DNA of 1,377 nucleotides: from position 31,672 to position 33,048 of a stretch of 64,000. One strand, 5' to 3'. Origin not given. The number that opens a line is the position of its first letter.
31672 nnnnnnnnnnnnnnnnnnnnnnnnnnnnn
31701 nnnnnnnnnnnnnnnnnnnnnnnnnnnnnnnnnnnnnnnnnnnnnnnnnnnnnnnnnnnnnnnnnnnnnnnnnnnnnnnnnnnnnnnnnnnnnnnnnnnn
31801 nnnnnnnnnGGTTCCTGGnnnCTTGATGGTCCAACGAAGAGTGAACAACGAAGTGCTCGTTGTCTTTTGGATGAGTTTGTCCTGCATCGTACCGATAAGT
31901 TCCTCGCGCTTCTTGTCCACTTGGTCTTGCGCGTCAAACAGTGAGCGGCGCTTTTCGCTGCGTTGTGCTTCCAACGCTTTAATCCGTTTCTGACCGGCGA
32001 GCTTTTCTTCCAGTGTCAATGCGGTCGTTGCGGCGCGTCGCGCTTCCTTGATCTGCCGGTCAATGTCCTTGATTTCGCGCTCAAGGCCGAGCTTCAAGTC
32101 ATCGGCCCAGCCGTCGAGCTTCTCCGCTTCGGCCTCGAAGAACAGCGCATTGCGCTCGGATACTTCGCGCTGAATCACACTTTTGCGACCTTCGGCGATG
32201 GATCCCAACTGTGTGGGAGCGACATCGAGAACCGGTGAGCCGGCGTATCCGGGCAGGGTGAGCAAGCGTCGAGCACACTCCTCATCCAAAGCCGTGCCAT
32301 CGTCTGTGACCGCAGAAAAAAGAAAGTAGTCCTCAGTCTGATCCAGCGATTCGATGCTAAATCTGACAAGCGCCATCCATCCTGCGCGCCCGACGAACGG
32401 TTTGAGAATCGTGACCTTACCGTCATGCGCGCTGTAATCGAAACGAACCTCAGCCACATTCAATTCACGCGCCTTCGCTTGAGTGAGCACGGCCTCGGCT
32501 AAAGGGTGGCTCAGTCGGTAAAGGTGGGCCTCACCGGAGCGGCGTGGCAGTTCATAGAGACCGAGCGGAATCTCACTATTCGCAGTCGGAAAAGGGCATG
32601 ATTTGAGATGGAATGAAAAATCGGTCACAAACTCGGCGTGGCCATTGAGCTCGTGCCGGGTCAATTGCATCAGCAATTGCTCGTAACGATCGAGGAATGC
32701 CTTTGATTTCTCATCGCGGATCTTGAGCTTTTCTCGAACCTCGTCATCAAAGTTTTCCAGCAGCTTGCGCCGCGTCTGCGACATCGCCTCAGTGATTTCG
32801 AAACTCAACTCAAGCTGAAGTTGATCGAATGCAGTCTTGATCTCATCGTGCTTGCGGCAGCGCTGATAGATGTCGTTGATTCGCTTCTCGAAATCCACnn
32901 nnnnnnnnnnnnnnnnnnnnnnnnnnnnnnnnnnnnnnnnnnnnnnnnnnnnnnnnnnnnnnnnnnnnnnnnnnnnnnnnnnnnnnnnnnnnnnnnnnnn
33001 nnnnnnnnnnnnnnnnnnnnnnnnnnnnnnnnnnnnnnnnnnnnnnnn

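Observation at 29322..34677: SNF2 helicase, 64-aa ORF and zinc-hook ABC ATPase trio with coupled translation: not a combination I can assign to a named system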

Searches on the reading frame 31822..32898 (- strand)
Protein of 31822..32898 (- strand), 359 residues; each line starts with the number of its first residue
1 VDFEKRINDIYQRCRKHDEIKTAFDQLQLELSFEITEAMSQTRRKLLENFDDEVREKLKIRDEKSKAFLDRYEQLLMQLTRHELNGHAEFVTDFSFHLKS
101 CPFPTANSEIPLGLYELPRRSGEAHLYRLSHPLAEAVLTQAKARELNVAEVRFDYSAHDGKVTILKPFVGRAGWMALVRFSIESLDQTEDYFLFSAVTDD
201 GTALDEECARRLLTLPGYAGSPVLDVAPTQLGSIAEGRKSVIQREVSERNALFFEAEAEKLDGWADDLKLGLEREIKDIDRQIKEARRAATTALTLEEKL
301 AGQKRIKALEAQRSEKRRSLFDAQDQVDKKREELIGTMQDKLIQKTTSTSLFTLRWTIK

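Call 57: find_related_loci(query=A4, collection=metagenome_contigs, flank=10000)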
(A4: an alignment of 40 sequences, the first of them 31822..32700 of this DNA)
Query A4 (293 aa) in metagenome_contigs; peptide patterns used: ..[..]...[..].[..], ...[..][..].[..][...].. (x = any residue, [..] = any of these).
600 stretches matched a pattern (row limit reached: there are more); 485 encode a relative of the query (tblastn E <= 1e-3); the best 80 are kept; 80 distinct loci.
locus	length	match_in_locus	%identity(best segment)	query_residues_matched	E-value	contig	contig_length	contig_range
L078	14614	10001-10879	64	1-293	3e-129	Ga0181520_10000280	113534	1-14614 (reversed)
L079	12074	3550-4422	68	1-286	4e-129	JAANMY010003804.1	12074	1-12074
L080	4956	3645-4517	67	1-293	7e-130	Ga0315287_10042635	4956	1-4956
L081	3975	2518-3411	66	1-292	1e-130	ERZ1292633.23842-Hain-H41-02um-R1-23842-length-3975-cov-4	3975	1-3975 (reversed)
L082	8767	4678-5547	67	1-292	2e-127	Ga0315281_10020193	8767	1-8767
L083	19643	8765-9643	66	1-292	1e-127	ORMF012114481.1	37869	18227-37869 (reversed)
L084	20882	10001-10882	66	1-292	7e-127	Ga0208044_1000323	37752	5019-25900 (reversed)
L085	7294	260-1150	65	1-292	2e-126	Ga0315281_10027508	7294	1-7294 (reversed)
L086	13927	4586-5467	63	1-293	3e-126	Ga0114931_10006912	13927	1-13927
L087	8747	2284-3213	62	1-293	2e-126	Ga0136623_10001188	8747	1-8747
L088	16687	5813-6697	65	1-292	5e-126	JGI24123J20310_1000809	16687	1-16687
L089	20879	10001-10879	65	1-292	1e-125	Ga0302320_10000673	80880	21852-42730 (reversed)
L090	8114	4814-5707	64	1-292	1e-123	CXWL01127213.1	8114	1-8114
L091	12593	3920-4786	64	1-292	1e-123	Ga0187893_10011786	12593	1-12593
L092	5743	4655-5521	63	1-293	1e-123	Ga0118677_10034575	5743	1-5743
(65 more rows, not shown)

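Call 62: search_protein_families(library=pfam, alignment_id=A5, max_evalue=0.00001)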
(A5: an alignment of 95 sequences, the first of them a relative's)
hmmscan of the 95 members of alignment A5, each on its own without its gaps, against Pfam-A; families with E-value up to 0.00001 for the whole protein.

A. member 1, L079:4484-5722:+ (413 aa): 1 family
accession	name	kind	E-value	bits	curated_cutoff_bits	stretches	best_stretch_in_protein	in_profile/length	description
PF06114.19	Peptidase_M78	-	2.1e-24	86.1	22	1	201-329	5-122/123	IrrE N-terminal-like domain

B. families by the number of members that match (of 95 scanned): 42 families (the first 25 are shown)
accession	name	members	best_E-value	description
PF13304.12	AAA_21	12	1.3e-33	AAA domain, putative AbiEii toxin, Type IV TA system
PF13175.12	AAA_15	12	3.8e-33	AAA ATPase domain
PF02463.25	SMC_N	11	2.5e-16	RecF/RecN/SMC N terminal domain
PF13476.12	AAA_23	9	3.9e-08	AAA domain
PF09903.14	DUF2130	8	1e-83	Uncharacterized protein conserved in bacteria (DUF2130)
PF14103.11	DUF4276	7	1.4e-47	Domain of unknown function (DUF4276)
PF10592.14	AIPR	6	2.5e-36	AIPR protein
PF01935.23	DUF87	5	1.3e-36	Helicase HerA, central domain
PF11398.14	DUF2813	5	4.8e-07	Protein of unknown function (DUF2813)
PF05872.18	HerA_C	4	7.2e-09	Helicase HerA-like C-terminal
PF16162.10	KwaB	3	8.3e-44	Kiwa protein KwaB-like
PF13289.12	SIR2_2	3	1.8e-16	SIR2-like domain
PF07505.17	DUF5131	2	4.7e-111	Protein of unknown function (DUF5131)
PF13589.12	HATPase_c_3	2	2.5e-27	Histidine kinase-, DNA gyrase B-, and HSP90-like ATPase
PF06114.19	Peptidase_M78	2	2.1e-24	IrrE N-terminal-like domain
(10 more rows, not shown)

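Call 72: search_protein_families(library=pfam, proteins=[window:31822-32898:-], max_evalue=1)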
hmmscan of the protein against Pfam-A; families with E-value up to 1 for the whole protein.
window:31822-32898:- (359 aa): 2 families
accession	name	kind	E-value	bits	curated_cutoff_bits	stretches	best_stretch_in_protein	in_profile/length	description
PF08621.15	RPAP1_N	-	0.029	14.6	25.3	0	40-64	20-44/46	RPAP1-like, N-terminal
PF09893.14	DUF2120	-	0.078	13.5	25.3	1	15-71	36-92/136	Uncharacterized protein conserved in archaea (DUF2120)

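Call 77: search_dna_similar(query=window:31822-32700:-, collection=plasmids, mode=protein, max_evalue=1e-10, max_rows=40)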
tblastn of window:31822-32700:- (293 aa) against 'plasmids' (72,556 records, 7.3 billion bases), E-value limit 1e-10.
Records with a match: 44; places in all: 45; records where one place covers at least 80% of the query: 40.
Best place of each record, by identity: <60% 44.
By first word of the organism name: Salmonella 15; Klebsiella 11; Escherichia 2; Aeromonas 2; Roseomonas 2; Deinococcus 1; Planctomycetes 1; Cupriavidus 1; Rhizobium 1; Citrobacter 1; and 7 more.
By predicted mobility (MOB-suite, as given by PLSDB): conjugative 27; non-mobilizable 13; mobilizable 4.
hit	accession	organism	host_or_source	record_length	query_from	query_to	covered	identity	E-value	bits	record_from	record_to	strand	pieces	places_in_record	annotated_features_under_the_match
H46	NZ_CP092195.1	Deinococcus sp. KNUC1210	Setaria viridis,cell ...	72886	3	292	99%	42.3%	7e-56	201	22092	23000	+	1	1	SNF2-related protein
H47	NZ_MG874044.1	Salmonella sp.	-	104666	3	293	99%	40.9%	2e-56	202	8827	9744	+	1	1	none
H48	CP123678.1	Salmonella enterica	animal-swine-market swine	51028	3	293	99%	40.9%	4e-56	201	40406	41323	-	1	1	SNF2-related protein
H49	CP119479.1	Salmonella enterica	Product-Raw-Ground, Comminuted or ...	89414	3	293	99%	40.9%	4e-56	201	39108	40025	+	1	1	SNF2-related protein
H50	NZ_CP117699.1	Salmonella enterica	Homo sapiens,tissue sample,leg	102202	3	293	99%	40.9%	4e-56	201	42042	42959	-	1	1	SNF2-related protein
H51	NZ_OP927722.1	Salmonella sp.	-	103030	3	293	99%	40.9%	4e-56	201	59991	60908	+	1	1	SNF2-related protein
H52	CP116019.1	Salmonella enterica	cell culture,pig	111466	3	293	99%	40.9%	4e-56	201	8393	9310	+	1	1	SNF2-related protein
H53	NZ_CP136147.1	Salmonella enterica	Homo sapiens,Skin secretion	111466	3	293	99%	40.9%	4e-56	201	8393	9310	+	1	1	SNF2-related protein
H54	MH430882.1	Salmonella enterica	-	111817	3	293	99%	40.9%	4e-56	201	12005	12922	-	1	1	rapA_2: RNA polymerase-associated protein RapA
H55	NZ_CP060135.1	Salmonella enterica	slaughtered pig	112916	3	293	99%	40.9%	4e-56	201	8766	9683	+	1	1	SNF2-related protein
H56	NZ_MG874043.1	Salmonella sp.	-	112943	3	293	99%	40.9%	4e-56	201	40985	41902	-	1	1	SNF2-related protein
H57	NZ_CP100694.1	Salmonella enterica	Homo sapiens,stool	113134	3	293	99%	40.9%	4e-56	201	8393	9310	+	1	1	SNF2-related protein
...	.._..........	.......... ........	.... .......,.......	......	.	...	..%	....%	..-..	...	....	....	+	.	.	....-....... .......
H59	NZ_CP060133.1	Salmonella enterica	slaughtered pig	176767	3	293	99%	40.9%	4e-56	201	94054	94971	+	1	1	SNF2-related protein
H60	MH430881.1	Salmonella enterica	-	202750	3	293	99%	40.9%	4e-56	201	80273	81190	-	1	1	rapA_1: RNA polymerase-associated protein RapA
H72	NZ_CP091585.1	Klebsiella pneumoniae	Homo sapiens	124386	16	292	95%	35.9%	2e-38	150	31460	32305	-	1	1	SNF2-related protein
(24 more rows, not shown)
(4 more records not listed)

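Call 79: get_annotated_region(hit=H72, flank=9000)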
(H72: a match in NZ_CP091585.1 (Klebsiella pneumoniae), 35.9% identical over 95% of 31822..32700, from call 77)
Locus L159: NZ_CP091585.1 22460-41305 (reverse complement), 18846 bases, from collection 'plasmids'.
description: Klebsiella pneumoniae strain Nord9_R85 plasmid pR85_2-2
organism: Klebsiella pneumoniae (NCBI taxid 573)
taxonomy: Bacteria; Pseudomonadota; Gammaproteobacteria; Enterobacterales; Enterobacteriaceae; Klebsiella; Klebsiella pneumoniae
host: -; source: Homo sapiens; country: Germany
typing (MOB-suite, as given by PLSDB): conjugative; replicon IncFII,rep_cluster_1418; relaxase MOBF,MOBF; mating-pair formation MPF_F
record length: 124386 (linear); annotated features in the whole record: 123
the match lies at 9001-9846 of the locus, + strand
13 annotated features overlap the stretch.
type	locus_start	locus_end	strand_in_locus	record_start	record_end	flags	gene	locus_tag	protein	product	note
CDS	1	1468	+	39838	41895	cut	-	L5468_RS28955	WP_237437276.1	ParB/RepB/Spo0J family partition protein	-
CDS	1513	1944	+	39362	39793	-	psiB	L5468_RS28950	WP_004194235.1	conjugation system SOS inhibitor PsiB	-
CDS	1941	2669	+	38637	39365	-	-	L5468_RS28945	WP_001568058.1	plasmid SOS inhibition protein A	-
CDS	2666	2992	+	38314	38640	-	-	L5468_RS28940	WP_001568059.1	hypothetical protein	-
CDS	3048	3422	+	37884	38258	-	-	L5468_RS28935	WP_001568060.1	hypothetical protein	-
CDS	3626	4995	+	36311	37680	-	-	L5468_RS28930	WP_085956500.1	IS3-like element ISKpn8 family transposase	GO:0006313 - DNA transposition [Evidence IEA]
CDS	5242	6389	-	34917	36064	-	-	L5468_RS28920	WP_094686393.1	IS3 family transposase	-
CDS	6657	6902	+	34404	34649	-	-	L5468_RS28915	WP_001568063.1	helix-turn-helix transcriptional regulator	-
CDS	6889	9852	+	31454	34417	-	-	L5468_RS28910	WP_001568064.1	SNF2-related protein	-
CDS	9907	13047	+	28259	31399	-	-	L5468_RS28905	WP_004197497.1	DNA methyltransferase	GO:0006306 - DNA methylation [Evidence IEA]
CDS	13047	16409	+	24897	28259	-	-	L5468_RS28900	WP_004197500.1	DEAD/DEAH box helicase family protein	-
CDS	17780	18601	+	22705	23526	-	-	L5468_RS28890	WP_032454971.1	DUF932 domain-containing protein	-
CDS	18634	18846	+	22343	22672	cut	-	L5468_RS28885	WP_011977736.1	DUF5983 family protein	-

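Call 81: predict_structure(alignment_id=A6)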
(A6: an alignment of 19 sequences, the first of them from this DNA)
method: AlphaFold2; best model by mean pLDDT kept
length: 355 residues; sequences in the alignment: 19
mean_pLDDT: 73.4   pTM: 0.47
mean pLDDT of the five models: 73.4, 73.3, 71.2, 71.0, 66.0
residues with pLDDT >= 90: 30; 70-90: 215; 50-70: 59; < 50: 51
segments of 3 or more residues with pLDDT < 50: 46-66, 114-141
pLDDT, mean of each block of 10 residues (from residue 1): 74 76 80 72 50 39 48 60 68 69 57 42 38 42 69 75 88 83 78 89 80 71 81 87 84 85 88 93 88 86 92 87 86 74 82 87
secondary structure, 60 per line:
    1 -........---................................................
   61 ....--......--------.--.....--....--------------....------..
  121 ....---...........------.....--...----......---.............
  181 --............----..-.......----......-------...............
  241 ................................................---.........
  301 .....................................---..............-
elements in order: H2-9 H13-64 H67-72 E84-88 E91-94 E109-112 H119-124 H128-138 E145-149 H159-164 E168-180 E183-194 H202-208 E213-218 H226-288 H292-337 E341-354

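Call 88: search_protein_families(library=padloc, proteins=[window:31822-32898:-], max_evalue=10)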
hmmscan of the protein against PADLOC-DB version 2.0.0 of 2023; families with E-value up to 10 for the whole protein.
window:31822-32898:- (359 aa): 1 family
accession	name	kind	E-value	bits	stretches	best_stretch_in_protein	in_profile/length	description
PDLC02619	DrmD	-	3.6e-09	33.3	2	1-75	584-658/872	DrmD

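Call 107: fold_search(model_id=the predicted structure, library=pdb)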
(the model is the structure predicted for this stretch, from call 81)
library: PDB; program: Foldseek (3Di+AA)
matches with E <= 10: 466; with E <= 0.001: 0
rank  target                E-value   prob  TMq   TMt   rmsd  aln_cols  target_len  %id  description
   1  4frz_B                9.7e-02  0.07  0.09  0.09  17.8       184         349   12  Arabidopsis KCBP motor domain dimerized via regulatory domain (released 2013-07-10)
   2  4ddq_B                1.2e-01  0.13  0.13  0.10  23.0       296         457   12  Structural plasticity of the Bacillus subtilis GyrA homodimer (released 2013-02-13)
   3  5jzi_F                2.8e-01  0.18  0.11  0.13   9.9        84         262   15  Crystal structure of 1406 TCR bound to HLA-A2 with HCV 1406-1415 antigen peptide (released 2017-05-31)
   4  4ilo_A                3.1e-01  0.98  0.22  0.31   4.9       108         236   20  2.12A resolution structure of CT398 from Chlamydia trachomatis (released 2014-01-01)
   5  7w1m_A                3.7e-01  0.14  0.18  0.16  15.7       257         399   12  Cryo-EM structure of human cohesin-CTCF-DNA complex (released 2023-05-31)
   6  4ddq_E                3.7e-01  0.08  0.13  0.10  23.1       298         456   12  Structural plasticity of the Bacillus subtilis GyrA homodimer (released 2013-02-13)
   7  4frz_A                3.7e-01  0.04  0.08  0.08  17.8       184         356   12  Arabidopsis KCBP motor domain dimerized via regulatory domain (released 2013-07-10)
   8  3a8p_C                4.2e-01  0.41  0.17  0.26  21.7       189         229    9  Crystal structure of the Tiam2 PHCCEx domain (released 2009-11-24)
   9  8t8f_E                4.7e-01  0.16  0.15  0.15  15.6       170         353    8  Smc5/6 8mer (released 2023-11-15)
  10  1sdm                  5.3e-01  0.03  0.10  0.10  17.4       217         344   10  Crystal structure of kinesin-like calmodulin binding protein (released 2004-06-22)
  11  9j4t_A                6.0e-01  0.11  0.11  0.13  10.0        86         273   17  Structural basis for recognition of SARS-CoV-2 conserved nucleocapside epitopes by dominant T cell receptors (released 2025-08-13)
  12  4afl_F                6.7e-01  0.99  0.19  0.66   2.7        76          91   20  The crystal structure of the ING4 dimerization domain reveals the functional organization of the ING family of chromat (released 2012-02-22)
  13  9q9i_B                6.7e-01  0.21  0.17  0.14  14.4       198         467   12  Cryo-EM structure of human Mre11-Rad50-Nbs1 complex bound to DNA (released 2025-10-01)
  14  3bvn_A                6.7e-01  0.10  0.11  0.13  10.1        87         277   16  High resolution crystal structure of HLA-B*1402 in complex with the latent membrane protein 2 peptide (LMP2) of Epstei (released 2009-02-03)
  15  7ko2_B                6.7e-01  0.10  0.10  0.07  20.0       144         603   13  Restraining state of near full-length Hsp70 DnaK (released 2021-09-15)
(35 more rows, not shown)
